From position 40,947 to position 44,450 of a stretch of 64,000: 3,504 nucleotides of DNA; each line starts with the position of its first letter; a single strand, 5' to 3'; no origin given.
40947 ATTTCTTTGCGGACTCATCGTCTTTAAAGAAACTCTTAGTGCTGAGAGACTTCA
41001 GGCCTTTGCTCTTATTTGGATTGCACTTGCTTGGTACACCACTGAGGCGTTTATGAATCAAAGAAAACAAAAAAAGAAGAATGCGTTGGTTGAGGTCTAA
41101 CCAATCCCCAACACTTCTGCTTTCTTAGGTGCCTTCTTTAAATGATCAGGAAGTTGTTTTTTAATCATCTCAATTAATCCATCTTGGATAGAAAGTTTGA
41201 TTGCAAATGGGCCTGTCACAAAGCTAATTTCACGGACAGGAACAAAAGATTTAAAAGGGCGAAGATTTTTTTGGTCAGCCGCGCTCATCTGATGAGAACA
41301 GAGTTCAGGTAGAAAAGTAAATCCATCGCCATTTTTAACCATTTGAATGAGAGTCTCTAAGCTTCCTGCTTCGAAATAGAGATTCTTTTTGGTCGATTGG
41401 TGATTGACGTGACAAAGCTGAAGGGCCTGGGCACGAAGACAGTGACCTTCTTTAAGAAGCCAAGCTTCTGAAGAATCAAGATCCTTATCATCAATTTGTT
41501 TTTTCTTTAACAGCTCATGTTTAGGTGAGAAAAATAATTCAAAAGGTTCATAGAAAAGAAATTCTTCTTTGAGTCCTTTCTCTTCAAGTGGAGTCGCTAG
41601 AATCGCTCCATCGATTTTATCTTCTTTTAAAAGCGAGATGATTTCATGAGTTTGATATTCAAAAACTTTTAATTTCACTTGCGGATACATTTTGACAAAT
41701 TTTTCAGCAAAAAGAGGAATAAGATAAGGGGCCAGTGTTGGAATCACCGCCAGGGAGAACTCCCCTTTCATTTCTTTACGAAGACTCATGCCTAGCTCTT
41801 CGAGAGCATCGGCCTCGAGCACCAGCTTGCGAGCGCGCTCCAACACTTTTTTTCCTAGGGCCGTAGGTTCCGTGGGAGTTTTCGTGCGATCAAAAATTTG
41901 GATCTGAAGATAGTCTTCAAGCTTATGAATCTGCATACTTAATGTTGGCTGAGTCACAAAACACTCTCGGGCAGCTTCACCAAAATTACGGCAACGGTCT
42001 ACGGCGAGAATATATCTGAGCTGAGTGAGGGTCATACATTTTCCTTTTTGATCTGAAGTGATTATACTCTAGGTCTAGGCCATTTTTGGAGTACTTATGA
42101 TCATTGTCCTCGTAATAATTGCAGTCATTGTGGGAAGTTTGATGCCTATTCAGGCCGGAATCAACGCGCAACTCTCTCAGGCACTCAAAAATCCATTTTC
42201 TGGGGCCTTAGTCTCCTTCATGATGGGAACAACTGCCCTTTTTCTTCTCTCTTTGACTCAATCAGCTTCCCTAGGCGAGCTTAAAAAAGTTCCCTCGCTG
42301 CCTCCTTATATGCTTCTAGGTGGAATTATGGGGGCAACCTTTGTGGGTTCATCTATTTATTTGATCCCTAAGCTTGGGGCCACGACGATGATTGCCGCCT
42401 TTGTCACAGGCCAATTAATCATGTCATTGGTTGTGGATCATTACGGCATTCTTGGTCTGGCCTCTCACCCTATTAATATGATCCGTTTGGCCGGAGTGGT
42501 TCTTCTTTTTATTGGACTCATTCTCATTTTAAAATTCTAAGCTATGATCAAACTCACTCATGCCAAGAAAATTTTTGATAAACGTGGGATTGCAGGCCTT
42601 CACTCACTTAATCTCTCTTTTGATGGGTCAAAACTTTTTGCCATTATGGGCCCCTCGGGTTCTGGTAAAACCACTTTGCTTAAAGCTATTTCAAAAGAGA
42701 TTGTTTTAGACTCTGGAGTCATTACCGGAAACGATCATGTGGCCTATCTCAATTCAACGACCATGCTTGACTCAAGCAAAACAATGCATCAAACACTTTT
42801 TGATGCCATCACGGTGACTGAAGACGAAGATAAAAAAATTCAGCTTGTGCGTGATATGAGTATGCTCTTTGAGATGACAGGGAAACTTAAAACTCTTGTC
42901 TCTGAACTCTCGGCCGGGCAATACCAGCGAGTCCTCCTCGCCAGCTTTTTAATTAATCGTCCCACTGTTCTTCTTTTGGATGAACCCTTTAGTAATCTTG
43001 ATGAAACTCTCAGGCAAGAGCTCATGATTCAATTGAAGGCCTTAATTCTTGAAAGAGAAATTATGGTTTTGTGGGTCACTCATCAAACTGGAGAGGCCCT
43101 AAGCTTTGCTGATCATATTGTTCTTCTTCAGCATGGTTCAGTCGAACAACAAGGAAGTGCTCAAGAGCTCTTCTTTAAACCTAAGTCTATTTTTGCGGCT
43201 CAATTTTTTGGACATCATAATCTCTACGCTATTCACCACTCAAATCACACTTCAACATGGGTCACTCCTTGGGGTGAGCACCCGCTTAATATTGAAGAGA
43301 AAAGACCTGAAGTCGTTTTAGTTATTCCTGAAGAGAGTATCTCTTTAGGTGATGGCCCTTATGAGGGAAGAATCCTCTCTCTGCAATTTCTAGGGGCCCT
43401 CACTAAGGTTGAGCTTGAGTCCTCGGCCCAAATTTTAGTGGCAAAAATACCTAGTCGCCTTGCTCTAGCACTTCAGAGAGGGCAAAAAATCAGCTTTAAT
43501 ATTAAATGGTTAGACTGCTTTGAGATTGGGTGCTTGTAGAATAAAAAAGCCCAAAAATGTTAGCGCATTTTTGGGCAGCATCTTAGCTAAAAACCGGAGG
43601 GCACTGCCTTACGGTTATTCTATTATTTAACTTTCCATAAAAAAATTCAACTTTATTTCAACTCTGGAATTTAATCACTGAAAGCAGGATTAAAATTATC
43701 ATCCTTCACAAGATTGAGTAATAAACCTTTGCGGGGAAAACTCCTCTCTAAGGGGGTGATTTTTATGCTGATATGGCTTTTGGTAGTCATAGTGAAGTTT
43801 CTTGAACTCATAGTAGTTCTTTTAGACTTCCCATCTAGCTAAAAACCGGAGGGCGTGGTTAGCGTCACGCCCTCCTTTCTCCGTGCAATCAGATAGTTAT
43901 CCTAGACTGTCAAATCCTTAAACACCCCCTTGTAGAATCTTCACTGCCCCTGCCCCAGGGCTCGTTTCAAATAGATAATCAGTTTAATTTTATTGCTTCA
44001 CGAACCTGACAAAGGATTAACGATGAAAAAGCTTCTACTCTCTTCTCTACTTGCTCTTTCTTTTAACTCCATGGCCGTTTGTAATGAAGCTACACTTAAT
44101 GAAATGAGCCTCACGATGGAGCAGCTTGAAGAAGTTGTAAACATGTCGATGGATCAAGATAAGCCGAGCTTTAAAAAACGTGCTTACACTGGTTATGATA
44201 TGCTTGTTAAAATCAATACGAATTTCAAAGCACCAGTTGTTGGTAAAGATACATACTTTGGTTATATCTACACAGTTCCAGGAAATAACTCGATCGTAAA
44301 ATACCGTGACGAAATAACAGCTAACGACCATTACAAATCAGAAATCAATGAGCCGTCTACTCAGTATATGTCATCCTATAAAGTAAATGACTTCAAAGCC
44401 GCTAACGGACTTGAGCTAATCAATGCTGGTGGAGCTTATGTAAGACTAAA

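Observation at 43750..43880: Unannotated 25-aa hydrophobic peptide gene with a strong SD and its own terminator (type I toxin-like or small membrane protein)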

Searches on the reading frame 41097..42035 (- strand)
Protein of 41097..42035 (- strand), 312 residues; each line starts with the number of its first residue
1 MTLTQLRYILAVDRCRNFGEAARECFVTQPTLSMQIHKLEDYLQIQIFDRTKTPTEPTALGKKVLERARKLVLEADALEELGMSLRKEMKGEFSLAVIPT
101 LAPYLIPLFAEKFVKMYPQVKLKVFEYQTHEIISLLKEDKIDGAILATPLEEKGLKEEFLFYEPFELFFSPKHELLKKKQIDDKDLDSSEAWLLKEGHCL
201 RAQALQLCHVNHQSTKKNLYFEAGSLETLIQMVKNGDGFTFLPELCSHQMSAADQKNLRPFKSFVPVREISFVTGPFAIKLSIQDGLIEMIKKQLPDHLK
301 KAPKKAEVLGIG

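Call 17: search_protein_families(library=pfam, proteins=[window:41097-42035:-], max_evalue=0.01)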
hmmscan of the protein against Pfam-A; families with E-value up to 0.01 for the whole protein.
window:41097-42035:- (312 aa): 3 families
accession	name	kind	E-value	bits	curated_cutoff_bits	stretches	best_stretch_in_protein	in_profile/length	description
PF03466.25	LysR_substrate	-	1.3e-31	110.1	28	1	88-274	3-187/209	LysR substrate binding domain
PF00126.33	HTH_1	-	4.9e-18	65.3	26.6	1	3-61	1-59/60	Bacterial regulatory helix-turn-helix protein, lysR family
PF13167.11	GTP-bdg_N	-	0.0028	18.6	25.4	0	27-52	56-82/89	GTP-binding GTPase N-terminal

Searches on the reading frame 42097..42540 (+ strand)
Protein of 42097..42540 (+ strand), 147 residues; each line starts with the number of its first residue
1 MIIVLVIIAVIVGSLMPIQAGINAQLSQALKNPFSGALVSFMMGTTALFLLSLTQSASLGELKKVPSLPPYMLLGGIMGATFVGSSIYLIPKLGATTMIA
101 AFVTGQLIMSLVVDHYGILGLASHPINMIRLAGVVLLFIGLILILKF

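Call 17: search_protein_families(library=pfam, proteins=[window:42097-42540:+], max_evalue=0.01)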
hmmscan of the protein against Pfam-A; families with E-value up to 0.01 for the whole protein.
window:42097-42540:+ (147 aa): 1 family
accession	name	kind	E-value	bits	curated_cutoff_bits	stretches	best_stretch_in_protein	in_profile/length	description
PF04657.19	DMT_YdcZ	-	3.9e-41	141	24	1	5-143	2-140/140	Putative inner membrane exporter, YdcZ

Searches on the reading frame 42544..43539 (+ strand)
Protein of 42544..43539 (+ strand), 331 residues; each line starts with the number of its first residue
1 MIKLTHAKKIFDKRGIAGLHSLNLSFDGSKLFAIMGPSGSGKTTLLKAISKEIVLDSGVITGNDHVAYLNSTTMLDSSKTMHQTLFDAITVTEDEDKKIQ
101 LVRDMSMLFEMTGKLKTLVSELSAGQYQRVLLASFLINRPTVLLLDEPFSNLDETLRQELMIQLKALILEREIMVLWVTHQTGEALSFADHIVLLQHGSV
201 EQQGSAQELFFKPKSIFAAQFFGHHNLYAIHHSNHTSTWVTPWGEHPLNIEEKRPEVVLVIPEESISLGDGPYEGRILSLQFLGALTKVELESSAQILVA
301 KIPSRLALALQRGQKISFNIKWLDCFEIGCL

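Call 17: search_protein_families(library=pfam, proteins=[window:42544-43539:+], max_evalue=0.01)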
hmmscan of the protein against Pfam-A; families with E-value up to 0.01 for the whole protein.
window:42544-43539:+ (331 aa): 17 families
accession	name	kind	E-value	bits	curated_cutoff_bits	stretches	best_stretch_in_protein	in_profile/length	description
PF00005.33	ABC_tran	-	4e-22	79.7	25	1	19-149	1-136/137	ABC transporter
PF13304.12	AAA_21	-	2.9e-07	31.3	27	1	105-181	221-299/304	AAA domain, putative AbiEii toxin, Type IV TA system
PF13401.12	AAA_22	-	1.4e-05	25.8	27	1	30-147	6-92/130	AAA domain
PF13476.12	AAA_23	-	1.5e-05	26.2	27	1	15-49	6-39/201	AAA domain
PF25199.1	nSTAND_NTPase5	-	5.3e-05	23.5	34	1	25-124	37-121/145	Novel STAND NTPase 5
PF05729.18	NACHT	-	0.00021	21.6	26.7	1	32-104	3-72/167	NACHT domain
PF13555.12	AAA_29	-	0.00023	21.3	27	1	18-50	14-43/61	P-loop containing region of AAA domain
PF13191.12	AAA_16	-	0.00025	22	32.6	1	28-146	22-139/167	AAA ATPase domain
PF03459.23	TOBE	-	0.0004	21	22.3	1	274-322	8-59/64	TOBE domain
PF00931.28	NB-ARC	-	0.0011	18.8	23.5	1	27-107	16-92/248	NB-ARC domain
PF03215.21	Rad17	-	0.0015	19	23.8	1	25-55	41-71/186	Rad17 P-loop domain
PF03193.22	RsgA_GTPase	-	0.0015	18.8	30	1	18-63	96-140/174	RsgA GTPase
PF13173.12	AAA_14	-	0.0016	18.9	27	1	30-88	3-53/129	AAA domain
PF00004.35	AAA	-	0.0017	19.2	21.2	1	34-107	3-38/131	ATPase family associated with various cellular activities (AAA)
PF02463.25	SMC_N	-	0.0022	17.9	40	0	30-50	25-45/220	RecF/RecN/SMC N terminal domain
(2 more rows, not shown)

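Call 45: find_homologous_proteins(query=window:42544-43539:+, max_evalue=1e-60)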
Query window:42544-43539:+ (331 aa): 18 proteins with E <= 1e-60 among 8000 candidates.
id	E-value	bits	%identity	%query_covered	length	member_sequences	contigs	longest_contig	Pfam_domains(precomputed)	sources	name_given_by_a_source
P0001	2.3e-211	719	99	100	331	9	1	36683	PF00005.34,PF13476.13,PF13401.13,PF13304.13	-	-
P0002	1.3e-174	598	80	100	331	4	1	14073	PF00005.34,PF13476.13,PF13304.13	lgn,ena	-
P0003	3.1e-165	567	77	100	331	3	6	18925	PF00005.34,PF13476.13,PF13401.13,PF02463.26,PF25199.2,PF13304.13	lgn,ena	-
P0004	2.4e-163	561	76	100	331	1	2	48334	PF00005.34,PF25199.2,PF13304.13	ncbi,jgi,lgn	-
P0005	6.5e-155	534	72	100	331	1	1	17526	PF00005.34,PF13304.13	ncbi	-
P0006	4.3e-129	449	63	100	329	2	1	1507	PF00005.34,PF13304.13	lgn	-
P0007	8.1e-120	418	73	78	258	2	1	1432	PF00005.34,PF13476.13,PF13401.13,PF13304.13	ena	-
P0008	3.9e-85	304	82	56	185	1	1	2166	PF00005.34,PF13304.13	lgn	-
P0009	1.6e-69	253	41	99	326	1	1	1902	PF00005.34,PF00004.36,PF13304.13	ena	-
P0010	9.3e-64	234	39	99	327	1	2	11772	PF00005.34,PF13304.13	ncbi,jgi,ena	jgi:ABC-type Fe3+/spermidine/putrescine transport system ATPase subunit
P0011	1.5e-63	233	38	99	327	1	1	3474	PF00005.34,PF00004.36,PF13304.13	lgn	-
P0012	2.6e-63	233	41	99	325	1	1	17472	PF00005.34,PF13476.13,PF13304.13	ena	-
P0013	1.6e-62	230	40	99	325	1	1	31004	PF00005.34,PF13476.13,PF13304.13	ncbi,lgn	ncbi:MAG: ABC transporter ATP-binding protein [Bacteriovoracia bacterium]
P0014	6.4e-62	228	40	91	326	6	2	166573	PF00005.34,PF02463.26,PF13304.13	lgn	-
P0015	1.3e-61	227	39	88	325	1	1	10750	PF00005.34,PF13304.13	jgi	jgi:ABC-type Fe3+/spermidine/putrescine transport system ATPase subunit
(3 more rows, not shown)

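Call 46: find_encoding_contigs(protein=P0002, flank=3000, max_places=2)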
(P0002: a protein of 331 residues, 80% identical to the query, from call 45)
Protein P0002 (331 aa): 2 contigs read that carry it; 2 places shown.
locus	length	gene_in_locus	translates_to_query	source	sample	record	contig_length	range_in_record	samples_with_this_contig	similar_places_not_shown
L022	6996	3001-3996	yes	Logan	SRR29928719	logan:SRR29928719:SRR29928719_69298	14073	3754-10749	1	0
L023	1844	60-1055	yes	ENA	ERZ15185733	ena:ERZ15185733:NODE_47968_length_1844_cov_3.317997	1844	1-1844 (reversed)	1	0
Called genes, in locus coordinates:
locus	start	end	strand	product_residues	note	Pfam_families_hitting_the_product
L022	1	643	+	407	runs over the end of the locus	PF00083:Sugar_tr, PF07690:MFS_1, PF13347:MFS_2, PF12832:MFS_1_like (weak)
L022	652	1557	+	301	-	PF00892:EamA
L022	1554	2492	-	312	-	PF00126:HTH_1, PF03466:LysR_substrate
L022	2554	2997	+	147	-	PF04657:DMT_YdcZ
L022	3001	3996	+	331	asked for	PF00005:ABC_tran, PF13476:AAA_23 (weak), PF13304:AAA_21 (faint)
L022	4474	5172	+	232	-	-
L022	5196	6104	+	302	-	PF16881:LIAS_N, PF04055:Radical_SAM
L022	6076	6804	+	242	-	PF21948:LplA-B_cat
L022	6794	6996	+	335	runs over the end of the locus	PF01264:Chorismate_synt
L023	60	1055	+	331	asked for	PF00005:ABC_tran, PF13476:AAA_23 (weak), PF13304:AAA_21 (faint)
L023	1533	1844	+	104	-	?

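Call 47: find_encoding_contigs(protein=P0003, flank=3000, max_places=3)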
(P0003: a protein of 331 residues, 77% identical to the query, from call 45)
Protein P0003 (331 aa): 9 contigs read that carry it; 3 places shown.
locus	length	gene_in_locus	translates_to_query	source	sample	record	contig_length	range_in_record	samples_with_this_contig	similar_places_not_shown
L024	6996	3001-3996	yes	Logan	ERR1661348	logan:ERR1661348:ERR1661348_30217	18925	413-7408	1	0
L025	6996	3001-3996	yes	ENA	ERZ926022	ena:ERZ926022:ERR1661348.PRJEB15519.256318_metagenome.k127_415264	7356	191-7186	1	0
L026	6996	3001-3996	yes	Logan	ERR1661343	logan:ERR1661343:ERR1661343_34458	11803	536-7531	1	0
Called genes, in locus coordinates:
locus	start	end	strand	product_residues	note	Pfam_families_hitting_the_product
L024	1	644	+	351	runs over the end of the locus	?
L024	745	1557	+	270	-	PF00892:EamA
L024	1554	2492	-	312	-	PF00126:HTH_1, PF03466:LysR_substrate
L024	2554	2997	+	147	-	PF04657:DMT_YdcZ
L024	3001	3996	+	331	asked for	PF00005:ABC_tran, PF02463:SMC_N (faint), PF13476:AAA_23 (faint), PF25199:nSTAND_NTPase5 (faint), PF13304:AAA_21 (faint), PF13401:AAA_22 (faint)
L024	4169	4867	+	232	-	-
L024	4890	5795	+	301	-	PF16881:LIAS_N, PF04055:Radical_SAM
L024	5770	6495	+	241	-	PF21948:LplA-B_cat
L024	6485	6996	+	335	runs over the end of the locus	PF01264:Chorismate_synt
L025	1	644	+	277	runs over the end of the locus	?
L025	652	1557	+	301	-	PF00892:EamA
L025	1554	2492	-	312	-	PF00126:HTH_1, PF03466:LysR_substrate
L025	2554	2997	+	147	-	PF04657:DMT_YdcZ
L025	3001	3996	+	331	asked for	PF00005:ABC_tran, PF02463:SMC_N (faint), PF13476:AAA_23 (faint), PF25199:nSTAND_NTPase5 (faint), PF13304:AAA_21 (faint), PF13401:AAA_22 (faint)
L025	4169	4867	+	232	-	-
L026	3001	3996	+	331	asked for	PF00005:ABC_tran, PF02463:SMC_N (faint), PF13476:AAA_23 (faint), PF25199:nSTAND_NTPase5 (faint), PF13304:AAA_21 (faint), PF13401:AAA_22 (faint)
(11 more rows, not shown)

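Call 48: find_encoding_contigs(protein=P0005, flank=3000, max_places=2)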
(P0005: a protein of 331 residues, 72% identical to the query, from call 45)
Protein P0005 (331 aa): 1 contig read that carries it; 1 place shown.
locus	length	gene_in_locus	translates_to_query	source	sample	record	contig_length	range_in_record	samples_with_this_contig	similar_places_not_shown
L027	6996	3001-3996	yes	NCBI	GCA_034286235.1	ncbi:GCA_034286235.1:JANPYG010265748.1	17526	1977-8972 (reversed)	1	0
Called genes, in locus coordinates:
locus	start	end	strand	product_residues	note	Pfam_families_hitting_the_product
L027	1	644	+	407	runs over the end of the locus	PF07690:MFS_1, PF00083:Sugar_tr, PF13347:MFS_2 (weak), PF07690:MFS_1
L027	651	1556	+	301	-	PF00892:EamA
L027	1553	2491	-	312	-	PF00126:HTH_1, PF03466:LysR_substrate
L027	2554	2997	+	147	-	PF04657:DMT_YdcZ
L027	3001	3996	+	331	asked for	PF00005:ABC_tran, PF13304:AAA_21 (weak)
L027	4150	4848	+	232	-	-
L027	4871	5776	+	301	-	PF16881:LIAS_N, PF04055:Radical_SAM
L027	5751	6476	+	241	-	PF21948:LplA-B_cat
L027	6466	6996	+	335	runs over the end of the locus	PF01264:Chorismate_synt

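Call 49: find_encoding_contigs(protein=P0006, flank=3000, max_places=2)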
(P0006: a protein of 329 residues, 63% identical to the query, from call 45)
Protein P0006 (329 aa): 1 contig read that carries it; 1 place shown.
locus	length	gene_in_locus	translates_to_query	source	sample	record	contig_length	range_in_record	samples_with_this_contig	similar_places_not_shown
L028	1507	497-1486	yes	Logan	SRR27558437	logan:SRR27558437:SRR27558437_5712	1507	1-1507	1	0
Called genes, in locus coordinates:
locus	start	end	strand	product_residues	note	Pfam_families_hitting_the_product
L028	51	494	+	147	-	PF04657:DMT_YdcZ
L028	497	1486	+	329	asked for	PF00005:ABC_tran, PF13304:AAA_21 (faint)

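Call 51: find_encoding_contigs(protein=P0008, flank=3000, max_places=2)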
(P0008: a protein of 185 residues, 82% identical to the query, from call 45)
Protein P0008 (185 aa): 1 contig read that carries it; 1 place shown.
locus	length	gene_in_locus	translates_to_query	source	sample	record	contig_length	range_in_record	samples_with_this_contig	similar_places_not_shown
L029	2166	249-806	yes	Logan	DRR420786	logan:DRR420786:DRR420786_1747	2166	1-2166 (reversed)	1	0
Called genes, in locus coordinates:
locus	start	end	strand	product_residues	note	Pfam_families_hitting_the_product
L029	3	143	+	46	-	?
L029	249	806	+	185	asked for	PF00005:ABC_tran, PF13304:AAA_21 (weak)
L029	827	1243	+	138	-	-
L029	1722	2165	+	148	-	?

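Call 52: find_encoding_contigs(protein=P0007, flank=3000, max_places=2)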
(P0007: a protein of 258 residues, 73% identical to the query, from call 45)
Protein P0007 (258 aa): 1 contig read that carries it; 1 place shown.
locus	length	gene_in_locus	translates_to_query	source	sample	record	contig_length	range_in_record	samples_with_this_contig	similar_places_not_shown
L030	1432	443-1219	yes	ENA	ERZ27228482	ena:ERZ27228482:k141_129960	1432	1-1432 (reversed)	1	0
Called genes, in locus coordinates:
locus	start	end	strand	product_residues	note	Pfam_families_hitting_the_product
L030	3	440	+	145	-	?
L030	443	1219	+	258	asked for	PF13476:AAA_23 (weak), PF00005:ABC_tran, PF13401:AAA_22 (faint), PF13304:AAA_21 (faint)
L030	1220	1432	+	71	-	?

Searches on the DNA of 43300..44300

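Call 3: search_rna_families(source=window, start=43300, end=44300, threshold=evalue, max_evalue=10, show_alignments=3)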
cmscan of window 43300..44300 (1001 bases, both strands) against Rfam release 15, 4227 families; matches with E-value up to 10: 9.
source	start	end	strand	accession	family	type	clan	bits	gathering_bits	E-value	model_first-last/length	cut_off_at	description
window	43541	43589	-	RF02399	NsiR1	Gene; sRNA;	-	20.3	39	0.25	1-60/60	no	Nitrogen stress-induced RNA 1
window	43379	43415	-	RF01371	CRISPR-DR58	Gene; CRISPR;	-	18.7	38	1.2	1-37/37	no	CRISPR RNA direct repeat element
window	43550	43617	+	RF02875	AS-pc01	Gene; antisense;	-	18.3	79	2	1-99/99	no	Antisense to pHK01_035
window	43926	44044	-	RF01964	RMST_3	Gene; lncRNA;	-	18.2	55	1.3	1-109/109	no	Rhabdomyosarcoma 2 associated transcript conserved region 3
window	43530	43581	+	RF00349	snoR11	Gene; snRNA; snoRNA; CD-box;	-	18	50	5.5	1-90/90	no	Small nucleolar RNA R11/Z151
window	43501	43642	+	RF00091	SNORA62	Gene; snRNA; snoRNA; HACA-box;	CL00040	15.6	80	3.1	1-154/154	no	Small nucleolar RNA SNORA62/SNORA6 family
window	43815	43879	-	RF01730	Termite-leu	Cis-reg;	-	15.2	51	3.7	1-78/78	no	Termite-leu RNA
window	43684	43761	+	RF03099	RAGATH-23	Gene; sRNA;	-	15.2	92.6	7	1-99/99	no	RAGATH-23 RNA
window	43640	43765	-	RF01474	rli42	Gene; sRNA;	-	12.6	80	6.3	1-171/171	no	Listeia sRNA rli42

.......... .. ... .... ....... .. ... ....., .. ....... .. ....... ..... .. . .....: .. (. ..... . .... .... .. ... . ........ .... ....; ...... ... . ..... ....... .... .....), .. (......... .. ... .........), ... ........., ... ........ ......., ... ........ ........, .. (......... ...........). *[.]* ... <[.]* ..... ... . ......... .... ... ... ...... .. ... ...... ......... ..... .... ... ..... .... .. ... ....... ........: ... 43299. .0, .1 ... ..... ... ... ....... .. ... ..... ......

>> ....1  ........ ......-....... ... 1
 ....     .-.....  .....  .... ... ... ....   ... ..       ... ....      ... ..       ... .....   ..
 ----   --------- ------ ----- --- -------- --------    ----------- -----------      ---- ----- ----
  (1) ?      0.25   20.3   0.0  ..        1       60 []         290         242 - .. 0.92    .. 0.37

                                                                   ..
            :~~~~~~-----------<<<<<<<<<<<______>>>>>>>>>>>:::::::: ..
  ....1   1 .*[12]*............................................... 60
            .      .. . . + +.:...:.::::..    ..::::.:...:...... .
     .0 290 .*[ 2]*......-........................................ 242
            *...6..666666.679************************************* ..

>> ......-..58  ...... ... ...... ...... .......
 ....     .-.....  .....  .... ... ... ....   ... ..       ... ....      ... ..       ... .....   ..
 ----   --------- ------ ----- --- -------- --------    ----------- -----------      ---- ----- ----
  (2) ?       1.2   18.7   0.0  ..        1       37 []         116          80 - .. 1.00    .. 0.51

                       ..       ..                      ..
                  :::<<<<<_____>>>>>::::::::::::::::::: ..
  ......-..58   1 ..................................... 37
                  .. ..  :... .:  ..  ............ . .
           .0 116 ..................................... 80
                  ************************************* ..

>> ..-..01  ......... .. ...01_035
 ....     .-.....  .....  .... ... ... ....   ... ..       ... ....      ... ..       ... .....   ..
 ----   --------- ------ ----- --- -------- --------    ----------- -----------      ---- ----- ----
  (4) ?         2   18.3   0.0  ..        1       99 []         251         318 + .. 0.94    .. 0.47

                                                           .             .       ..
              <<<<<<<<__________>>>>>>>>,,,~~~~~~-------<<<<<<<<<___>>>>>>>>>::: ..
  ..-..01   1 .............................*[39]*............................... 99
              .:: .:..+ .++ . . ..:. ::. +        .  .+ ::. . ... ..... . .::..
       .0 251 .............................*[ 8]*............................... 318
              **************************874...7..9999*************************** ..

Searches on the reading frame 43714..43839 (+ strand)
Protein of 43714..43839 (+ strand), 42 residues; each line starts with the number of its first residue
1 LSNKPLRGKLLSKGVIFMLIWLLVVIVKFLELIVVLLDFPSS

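Call 23: find_homologous_proteins(query=window:43714-43839:+, max_evalue=1)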
Query seq(42 aa): no candidate shares three 5-residue words with the query. No homologue found.
